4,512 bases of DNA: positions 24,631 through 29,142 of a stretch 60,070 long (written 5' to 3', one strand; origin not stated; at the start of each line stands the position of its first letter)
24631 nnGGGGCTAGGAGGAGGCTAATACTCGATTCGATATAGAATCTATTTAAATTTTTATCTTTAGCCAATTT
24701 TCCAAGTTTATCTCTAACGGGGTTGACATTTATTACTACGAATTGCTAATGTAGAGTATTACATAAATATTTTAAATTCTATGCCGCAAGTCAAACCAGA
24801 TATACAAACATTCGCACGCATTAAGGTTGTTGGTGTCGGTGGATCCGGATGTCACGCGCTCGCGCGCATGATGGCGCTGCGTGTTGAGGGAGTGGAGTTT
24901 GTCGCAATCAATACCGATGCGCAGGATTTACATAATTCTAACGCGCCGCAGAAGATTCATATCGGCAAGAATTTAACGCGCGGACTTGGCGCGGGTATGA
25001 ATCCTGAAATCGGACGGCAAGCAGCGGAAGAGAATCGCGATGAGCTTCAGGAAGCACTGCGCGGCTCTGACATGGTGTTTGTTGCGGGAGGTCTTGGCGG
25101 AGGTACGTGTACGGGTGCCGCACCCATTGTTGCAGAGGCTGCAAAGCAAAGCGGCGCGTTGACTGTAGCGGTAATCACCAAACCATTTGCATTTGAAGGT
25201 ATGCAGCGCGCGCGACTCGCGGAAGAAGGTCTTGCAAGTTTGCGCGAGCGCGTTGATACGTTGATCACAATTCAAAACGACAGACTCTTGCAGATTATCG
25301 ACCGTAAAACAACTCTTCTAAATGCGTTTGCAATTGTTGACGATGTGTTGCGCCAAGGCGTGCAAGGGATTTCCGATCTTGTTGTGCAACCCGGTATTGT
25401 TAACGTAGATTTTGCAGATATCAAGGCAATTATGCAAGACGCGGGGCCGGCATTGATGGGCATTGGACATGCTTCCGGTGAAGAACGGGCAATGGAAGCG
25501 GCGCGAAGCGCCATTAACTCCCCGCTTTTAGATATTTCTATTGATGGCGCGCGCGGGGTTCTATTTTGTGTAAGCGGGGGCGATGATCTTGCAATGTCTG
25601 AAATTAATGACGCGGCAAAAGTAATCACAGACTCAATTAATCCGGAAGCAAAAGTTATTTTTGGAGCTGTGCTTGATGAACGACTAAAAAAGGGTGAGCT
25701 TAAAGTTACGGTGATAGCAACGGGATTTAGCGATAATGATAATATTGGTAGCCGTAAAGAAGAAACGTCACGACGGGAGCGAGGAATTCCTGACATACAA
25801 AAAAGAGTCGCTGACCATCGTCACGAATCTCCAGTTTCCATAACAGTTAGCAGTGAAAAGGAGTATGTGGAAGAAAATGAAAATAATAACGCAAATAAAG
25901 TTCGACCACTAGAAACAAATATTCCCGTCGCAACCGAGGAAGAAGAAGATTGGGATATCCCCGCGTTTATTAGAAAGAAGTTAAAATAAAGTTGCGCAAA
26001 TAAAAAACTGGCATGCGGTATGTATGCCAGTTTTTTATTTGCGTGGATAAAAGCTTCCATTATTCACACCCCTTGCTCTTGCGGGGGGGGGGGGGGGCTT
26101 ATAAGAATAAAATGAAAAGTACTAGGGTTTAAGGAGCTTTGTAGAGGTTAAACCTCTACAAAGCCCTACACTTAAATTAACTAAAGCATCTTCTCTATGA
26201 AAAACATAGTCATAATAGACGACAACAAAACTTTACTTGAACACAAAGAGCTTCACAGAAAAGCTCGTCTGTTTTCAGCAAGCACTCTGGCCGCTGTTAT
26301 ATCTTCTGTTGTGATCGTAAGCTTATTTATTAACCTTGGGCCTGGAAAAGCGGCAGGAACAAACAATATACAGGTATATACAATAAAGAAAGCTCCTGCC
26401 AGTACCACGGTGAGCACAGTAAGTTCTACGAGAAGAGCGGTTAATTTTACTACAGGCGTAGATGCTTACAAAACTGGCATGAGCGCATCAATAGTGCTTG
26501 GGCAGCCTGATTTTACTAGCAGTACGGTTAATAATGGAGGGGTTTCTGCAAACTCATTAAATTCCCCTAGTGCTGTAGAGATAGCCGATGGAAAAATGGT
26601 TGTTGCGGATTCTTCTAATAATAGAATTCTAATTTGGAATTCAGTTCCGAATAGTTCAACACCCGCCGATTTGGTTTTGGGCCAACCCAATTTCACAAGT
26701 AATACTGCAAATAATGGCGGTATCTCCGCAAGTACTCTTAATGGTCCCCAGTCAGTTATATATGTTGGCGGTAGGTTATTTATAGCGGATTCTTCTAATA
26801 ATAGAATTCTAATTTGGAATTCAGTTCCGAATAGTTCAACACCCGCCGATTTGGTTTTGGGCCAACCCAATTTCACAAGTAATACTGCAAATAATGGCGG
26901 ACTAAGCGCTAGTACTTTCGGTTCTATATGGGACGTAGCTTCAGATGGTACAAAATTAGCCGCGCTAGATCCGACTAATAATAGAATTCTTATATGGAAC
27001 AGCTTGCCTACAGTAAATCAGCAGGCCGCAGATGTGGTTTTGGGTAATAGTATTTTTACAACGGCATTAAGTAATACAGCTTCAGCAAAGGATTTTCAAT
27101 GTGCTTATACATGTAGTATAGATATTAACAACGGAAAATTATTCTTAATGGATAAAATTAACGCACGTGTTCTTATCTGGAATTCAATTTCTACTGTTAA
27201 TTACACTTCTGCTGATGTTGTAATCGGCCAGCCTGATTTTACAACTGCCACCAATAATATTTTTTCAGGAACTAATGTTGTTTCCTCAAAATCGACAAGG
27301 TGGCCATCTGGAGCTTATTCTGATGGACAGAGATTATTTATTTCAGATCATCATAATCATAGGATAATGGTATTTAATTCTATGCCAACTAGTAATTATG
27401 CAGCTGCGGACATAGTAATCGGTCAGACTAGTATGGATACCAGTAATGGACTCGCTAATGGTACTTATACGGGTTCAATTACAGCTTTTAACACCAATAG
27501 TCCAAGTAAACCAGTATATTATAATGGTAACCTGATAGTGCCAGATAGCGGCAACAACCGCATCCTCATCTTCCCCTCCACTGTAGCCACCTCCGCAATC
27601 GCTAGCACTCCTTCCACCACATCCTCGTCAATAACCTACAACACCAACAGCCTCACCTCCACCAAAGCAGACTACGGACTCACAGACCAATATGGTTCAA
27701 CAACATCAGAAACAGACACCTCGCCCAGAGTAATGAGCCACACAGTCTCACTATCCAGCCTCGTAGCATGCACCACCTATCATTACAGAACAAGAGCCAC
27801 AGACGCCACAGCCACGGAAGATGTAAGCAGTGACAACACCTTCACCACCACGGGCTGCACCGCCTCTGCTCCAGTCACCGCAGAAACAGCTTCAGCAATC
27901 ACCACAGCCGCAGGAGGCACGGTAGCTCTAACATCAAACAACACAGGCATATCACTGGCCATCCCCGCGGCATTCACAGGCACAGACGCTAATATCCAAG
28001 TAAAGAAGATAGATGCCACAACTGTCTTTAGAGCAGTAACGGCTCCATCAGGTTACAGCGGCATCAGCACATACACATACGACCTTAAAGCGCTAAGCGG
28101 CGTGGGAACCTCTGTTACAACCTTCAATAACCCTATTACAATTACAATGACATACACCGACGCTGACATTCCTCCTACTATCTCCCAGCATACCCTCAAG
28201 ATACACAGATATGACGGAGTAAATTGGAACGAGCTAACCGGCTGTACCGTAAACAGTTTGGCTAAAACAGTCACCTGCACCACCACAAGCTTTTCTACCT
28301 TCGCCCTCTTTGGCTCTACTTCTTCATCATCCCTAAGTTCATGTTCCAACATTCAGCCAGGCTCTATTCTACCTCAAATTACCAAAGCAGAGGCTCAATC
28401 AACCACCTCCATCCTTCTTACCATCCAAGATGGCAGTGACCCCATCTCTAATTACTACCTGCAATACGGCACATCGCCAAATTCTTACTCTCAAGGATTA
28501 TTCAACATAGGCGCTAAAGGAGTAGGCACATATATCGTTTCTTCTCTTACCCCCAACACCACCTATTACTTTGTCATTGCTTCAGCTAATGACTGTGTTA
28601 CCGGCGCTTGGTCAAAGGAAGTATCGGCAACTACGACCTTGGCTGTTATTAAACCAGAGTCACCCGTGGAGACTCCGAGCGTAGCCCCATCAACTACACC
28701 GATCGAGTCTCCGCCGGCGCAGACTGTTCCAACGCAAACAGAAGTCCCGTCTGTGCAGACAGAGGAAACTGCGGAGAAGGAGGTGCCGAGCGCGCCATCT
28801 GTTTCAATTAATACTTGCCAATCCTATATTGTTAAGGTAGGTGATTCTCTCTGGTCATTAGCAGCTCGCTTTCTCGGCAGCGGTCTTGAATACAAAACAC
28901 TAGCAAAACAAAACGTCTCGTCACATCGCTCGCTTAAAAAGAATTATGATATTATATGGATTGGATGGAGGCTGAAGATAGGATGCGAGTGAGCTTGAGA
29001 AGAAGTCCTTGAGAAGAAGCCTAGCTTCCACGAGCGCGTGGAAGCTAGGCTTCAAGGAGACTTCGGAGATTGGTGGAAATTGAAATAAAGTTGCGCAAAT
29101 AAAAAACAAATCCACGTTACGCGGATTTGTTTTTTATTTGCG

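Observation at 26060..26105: Poly-G tracts (G15 and G12) in a shared upstream element of two membrane/surface-protein genes: a candidate phase-variation switch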

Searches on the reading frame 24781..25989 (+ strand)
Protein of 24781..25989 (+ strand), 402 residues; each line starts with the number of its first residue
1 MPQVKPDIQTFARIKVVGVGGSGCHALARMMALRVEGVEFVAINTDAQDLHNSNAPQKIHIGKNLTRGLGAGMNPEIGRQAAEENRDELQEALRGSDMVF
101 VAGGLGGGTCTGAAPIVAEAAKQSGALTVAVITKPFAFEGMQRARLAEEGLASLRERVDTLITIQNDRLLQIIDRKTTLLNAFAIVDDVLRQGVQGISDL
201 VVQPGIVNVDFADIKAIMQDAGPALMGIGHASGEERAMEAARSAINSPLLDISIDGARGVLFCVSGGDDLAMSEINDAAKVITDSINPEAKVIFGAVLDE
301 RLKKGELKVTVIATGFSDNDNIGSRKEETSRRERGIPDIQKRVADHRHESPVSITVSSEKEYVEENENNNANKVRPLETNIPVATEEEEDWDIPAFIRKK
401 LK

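Call 14: find_encoding_contigs(protein=window:24781-25989:+, flank=4000, max_places=10)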
Protein window:24781-25989:+ (402 aa): 7 contigs read that carry it; 3 places shown.
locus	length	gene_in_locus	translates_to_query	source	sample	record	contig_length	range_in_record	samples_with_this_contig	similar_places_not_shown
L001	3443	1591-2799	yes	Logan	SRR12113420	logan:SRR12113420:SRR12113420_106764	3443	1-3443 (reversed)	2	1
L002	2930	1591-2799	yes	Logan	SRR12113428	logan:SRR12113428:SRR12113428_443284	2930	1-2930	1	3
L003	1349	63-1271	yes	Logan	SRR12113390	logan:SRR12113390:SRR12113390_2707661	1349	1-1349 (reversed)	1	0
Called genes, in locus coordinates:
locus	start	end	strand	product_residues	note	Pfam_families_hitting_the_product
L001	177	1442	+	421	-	PF02491:SHS2_FTSA, PF11104:PilM_2 (weak), PF06277:EutA, PF06723:MreB_Mbl, PF14450:FtsA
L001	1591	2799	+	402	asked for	PF00091:Tubulin, PF12327:FtsZ_C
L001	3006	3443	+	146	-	?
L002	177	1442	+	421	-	PF02491:SHS2_FTSA, PF11104:PilM_2 (weak), PF06277:EutA, PF06723:MreB_Mbl, PF14450:FtsA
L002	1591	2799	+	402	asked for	PF00091:Tubulin, PF12327:FtsZ_C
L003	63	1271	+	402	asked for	PF00091:Tubulin, PF12327:FtsZ_C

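Call 71: find_homologous_proteins(query=window:24781-25989:+, max_evalue=1e-80)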
Query window:24781-25989:+ (402 aa): 7997 proteins with E <= 1e-80 among 8000 candidates; the best 120 are listed.
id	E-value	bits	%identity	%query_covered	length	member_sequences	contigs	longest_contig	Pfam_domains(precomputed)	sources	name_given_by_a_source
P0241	1.4e-234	796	93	100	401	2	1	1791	PF00091.32,PF12327.14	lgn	-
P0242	4.8e-191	653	76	100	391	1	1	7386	PF00091.32,PF12327.14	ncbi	-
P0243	8.6e-190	649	76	100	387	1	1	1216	PF00091.32,PF12327.14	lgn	-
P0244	6.8e-189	646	77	100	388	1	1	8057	PF00091.32,PF12327.14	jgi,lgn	-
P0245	7.1e-189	646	75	100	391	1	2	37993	PF00091.32,PF12327.14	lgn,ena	-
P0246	5.9e-188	643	76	100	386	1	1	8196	PF00091.32,PF12327.14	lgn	-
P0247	1.9e-186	638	75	100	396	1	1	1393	PF00091.32,PF12327.14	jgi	jgi:cell division protein FtsZ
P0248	2.9e-186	637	75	100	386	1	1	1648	PF00091.32,PF12327.14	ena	-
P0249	2.5e-185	634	75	100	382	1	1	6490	PF00091.32,PF12327.14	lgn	-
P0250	1.7e-183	628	76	100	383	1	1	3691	PF00091.32,PF12327.14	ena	-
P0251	3.9e-182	624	81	87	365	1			PF00091.32,PF12327.14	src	-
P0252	1.9e-175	602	70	100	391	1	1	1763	PF00091.32,PF12327.14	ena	-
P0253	6.9e-175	600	71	100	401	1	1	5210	PF00091.32,PF12327.14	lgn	-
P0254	6.6e-173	593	72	100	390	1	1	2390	PF00091.32,PF12327.14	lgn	-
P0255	7.1e-172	590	70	100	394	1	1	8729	PF00091.32,PF12327.14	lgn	-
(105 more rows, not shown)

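Call 72: find_encoding_contigs(protein=P0241, flank=4000, max_places=5)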
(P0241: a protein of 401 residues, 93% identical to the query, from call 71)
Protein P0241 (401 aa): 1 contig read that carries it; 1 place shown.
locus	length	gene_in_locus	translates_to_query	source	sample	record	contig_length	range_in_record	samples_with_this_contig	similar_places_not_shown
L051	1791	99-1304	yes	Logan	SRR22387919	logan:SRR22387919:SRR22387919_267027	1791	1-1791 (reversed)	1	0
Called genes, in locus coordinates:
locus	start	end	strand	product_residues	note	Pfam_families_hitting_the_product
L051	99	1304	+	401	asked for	PF00091:Tubulin, PF12327:FtsZ_C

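Call 73: find_encoding_contigs(protein=P0245, flank=5000, max_places=5)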
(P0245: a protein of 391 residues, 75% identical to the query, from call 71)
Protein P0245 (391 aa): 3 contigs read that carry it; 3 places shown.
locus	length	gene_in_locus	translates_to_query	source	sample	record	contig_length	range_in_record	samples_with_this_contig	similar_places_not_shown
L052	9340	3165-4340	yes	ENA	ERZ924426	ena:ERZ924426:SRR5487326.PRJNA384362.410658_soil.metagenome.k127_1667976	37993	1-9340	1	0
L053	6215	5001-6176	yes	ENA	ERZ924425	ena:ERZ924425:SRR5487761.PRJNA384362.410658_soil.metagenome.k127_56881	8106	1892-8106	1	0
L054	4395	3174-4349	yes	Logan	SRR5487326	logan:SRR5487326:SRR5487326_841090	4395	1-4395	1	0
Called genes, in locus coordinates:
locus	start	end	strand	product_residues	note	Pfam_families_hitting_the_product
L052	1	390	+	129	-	?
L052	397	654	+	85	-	PF01165:Ribosomal_S21 (weak)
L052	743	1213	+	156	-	PF09424:YqeY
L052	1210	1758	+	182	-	PF02130:YbeY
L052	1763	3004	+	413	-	PF06277:EutA (faint), PF14450:FtsA (weak), PF02491:SHS2_FTSA, PF06723:MreB_Mbl (weak), PF14450:FtsA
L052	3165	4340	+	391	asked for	PF00091:Tubulin, PF12327:FtsZ_C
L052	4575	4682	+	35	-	-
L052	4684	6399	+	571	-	PF13567:DUF4131, PF03772:Competence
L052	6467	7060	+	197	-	PF00334:NDK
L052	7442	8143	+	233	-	PF00696:AA_kinase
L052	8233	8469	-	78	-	-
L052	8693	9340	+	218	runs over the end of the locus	PF24392:Parb-CE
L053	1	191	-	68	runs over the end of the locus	-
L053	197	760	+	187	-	PF10502:Peptidase_S26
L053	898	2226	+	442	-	PF13393:tRNA-synt_His, PF00587:tRNA-synt_2b, PF03129:HGTP_anticodon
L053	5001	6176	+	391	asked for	PF00091:Tubulin, PF12327:FtsZ_C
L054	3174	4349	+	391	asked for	PF00091:Tubulin, PF12327:FtsZ_C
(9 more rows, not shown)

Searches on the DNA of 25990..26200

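Call 77: search_rna_families(source=window, start=25990, end=26200, threshold=evalue, max_evalue=1)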
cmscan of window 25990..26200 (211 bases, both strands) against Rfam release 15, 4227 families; matches with E-value up to 1: 13.
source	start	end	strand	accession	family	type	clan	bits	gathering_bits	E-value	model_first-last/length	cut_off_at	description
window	25995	26043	+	RF03988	mir-6301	Gene; miRNA;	-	24.7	70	0.0016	14-63/78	no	mir-6301 microRNA precursor family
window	26104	26178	-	RF03534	sRNA71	Gene; sRNA;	-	21.5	50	0.39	1-104/104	no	Staphylococcus sRNA71 small RNA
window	25990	26050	+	RF03316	mir-1263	Gene; miRNA;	-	19.4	95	0.25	3-84/84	5'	mir-1263 microRNA precursor family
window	25990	26060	+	RF04069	MIR6135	Gene; miRNA;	-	19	99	0.94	18-122/122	5'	MIR6135 microRNA precursor family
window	26133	26172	+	RF02517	mir-1017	Gene; miRNA;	-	18.4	50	0.18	1-71/71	no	mir-1017 microRNA precursor family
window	26135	26163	-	RF03731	mir-7371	Gene; miRNA;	-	18.2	62.6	0.81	1-59/59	no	mir-7371 microRNA precursor family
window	26137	26165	+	RF03731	mir-7371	Gene; miRNA;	-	17.9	62.6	0.94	1-59/59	no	mir-7371 microRNA precursor family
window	25996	26043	-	RF02051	STnc450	Gene; sRNA;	-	17.2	37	0.19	1-57/57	no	Enterobacterial sRNA STnc450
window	25990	26046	+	RF00557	L10_leader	Cis-reg; leader;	-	16.9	44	0.9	82-138/138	5'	Ribosomal protein L10 leader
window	26095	26171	-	RF02108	DLEU2_4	Gene; lncRNA;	-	16.8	40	0.29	1-58/58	no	Deleted in lymphocytic leukemia 2 conserved region 4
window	26131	26167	-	RF03339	mir-3047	Gene; miRNA;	-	16.8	53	0.79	1-61/61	no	mir-3047 microRNA precursor family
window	25990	26061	+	RF00885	MIR821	Gene; miRNA;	-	15.6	249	0.69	14-275/275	5'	MIR821 microRNA precursor family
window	26126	26178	-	RF00794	mir-42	Gene; miRNA;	CL00088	15.2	70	0.9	1-102/102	no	mir-42 microRNA precursor family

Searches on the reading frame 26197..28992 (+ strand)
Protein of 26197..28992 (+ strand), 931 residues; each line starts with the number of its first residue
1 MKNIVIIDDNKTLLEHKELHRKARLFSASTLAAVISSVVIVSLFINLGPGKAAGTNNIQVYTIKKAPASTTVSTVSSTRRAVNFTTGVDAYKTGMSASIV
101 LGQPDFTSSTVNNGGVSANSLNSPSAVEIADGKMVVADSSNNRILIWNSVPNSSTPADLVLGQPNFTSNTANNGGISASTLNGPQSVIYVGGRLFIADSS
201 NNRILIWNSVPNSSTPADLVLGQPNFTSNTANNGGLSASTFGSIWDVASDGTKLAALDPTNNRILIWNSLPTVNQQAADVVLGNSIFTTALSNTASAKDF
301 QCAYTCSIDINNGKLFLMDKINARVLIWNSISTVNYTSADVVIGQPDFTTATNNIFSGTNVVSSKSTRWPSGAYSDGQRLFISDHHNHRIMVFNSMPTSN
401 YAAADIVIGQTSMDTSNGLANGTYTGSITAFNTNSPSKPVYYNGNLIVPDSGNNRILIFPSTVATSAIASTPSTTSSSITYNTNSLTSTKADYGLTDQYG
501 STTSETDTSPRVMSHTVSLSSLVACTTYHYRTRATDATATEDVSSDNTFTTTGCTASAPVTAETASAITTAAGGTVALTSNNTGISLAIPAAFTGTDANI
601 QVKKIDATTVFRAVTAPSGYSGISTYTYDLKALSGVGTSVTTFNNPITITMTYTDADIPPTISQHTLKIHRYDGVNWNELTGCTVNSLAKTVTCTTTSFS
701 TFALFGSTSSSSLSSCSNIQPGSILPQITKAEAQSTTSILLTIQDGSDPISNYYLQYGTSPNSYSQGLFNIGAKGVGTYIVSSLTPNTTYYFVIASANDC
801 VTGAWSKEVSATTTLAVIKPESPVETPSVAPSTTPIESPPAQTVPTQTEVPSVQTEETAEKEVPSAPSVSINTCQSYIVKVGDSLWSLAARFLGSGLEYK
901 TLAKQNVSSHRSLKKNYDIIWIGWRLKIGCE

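Call 33: find_encoding_contigs(protein=window:26197-28992:+, flank=3000, max_places=10)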
Protein window:26197-28992:+ (931 aa): no gene with exactly this product is on record in the collection.

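Call 48: find_homologous_proteins(query=window:26197-28992:+, max_evalue=1e-20)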
Query window:26197-28992:+ (931 aa): 4659 proteins with E <= 1e-20 among 8000 candidates; the best 120 are listed.
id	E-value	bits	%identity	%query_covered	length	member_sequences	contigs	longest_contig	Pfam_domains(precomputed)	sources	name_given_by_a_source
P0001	0.0e+0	2006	100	100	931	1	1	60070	PF01476.27,PF01436.28,PF00041.28,PF16656.12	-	-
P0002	8.4e-296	1002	50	39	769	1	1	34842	PF23821.2,PF01436.28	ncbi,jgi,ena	-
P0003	1.8e-248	846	41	40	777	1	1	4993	PF01436.28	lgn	-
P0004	2.4e-246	838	40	39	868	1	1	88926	PF01436.28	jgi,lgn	jgi:hypothetical protein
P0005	6.4e-239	814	46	39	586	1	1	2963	PF15016.14,PF01436.28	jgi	jgi:sugar lactone lactonase YvrE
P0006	1.6e-227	776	40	41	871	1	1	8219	PF17692.7,PF07494.18,PF07419.19,PF20067.6,PF22807.3,PF01436.28,PF25021.2,PF06739.18,PF08450.19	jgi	jgi:sugar lactone lactonase YvrE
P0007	1.1e-224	767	44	34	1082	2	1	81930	PF01436.28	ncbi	-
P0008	3.7e-223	762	40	44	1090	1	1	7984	PF01436.28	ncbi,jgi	jgi:hypothetical protein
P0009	1.7e-220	753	41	40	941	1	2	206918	PF01436.28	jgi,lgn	jgi:hypothetical protein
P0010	2.5e-218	746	41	40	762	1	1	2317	PF01436.28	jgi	jgi:hypothetical protein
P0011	8.0e-215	734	42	37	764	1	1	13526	PF01436.28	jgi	jgi:hypothetical protein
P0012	1.4e-211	723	41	43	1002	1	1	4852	PF13860.13,PF01436.28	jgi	-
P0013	5.2e-210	718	44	41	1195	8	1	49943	PF01436.28,PF19077.7,PF17936.8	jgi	-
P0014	2.9e-209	716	42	43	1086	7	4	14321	PF01436.28,PF25021.2,PF19077.7,PF17936.8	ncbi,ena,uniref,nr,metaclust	ncbi:MAG: Conserved repeat domain protein [candidate division WS6 bacterium GW2011_GWF1_35_23]|unire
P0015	2.5e-207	709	41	36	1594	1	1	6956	PF01436.28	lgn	-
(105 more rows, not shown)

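Call 53: search_protein_families(library=pfam, max_evalue=0.001, proteins=[window:26197-28992:+])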
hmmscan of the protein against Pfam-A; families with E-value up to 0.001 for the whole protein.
window:26197-28992:+ (931 aa): 4 families
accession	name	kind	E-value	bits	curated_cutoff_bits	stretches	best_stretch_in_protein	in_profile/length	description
PF01436.27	NHL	-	4.8e-14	52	20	0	368-393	2-28/28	NHL repeat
PF01476.26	LysM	-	9.7e-08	32.3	20.9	1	877-928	1-42/43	LysM domain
PF16656.11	Pur_ac_phosph_N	-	2e-06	28.7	30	0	735-813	11-93/93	Purple acid Phosphatase, N-terminal domain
PF00041.27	fn3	-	8.4e-06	26.3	25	1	729-811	6-83/84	Fibronectin type III domain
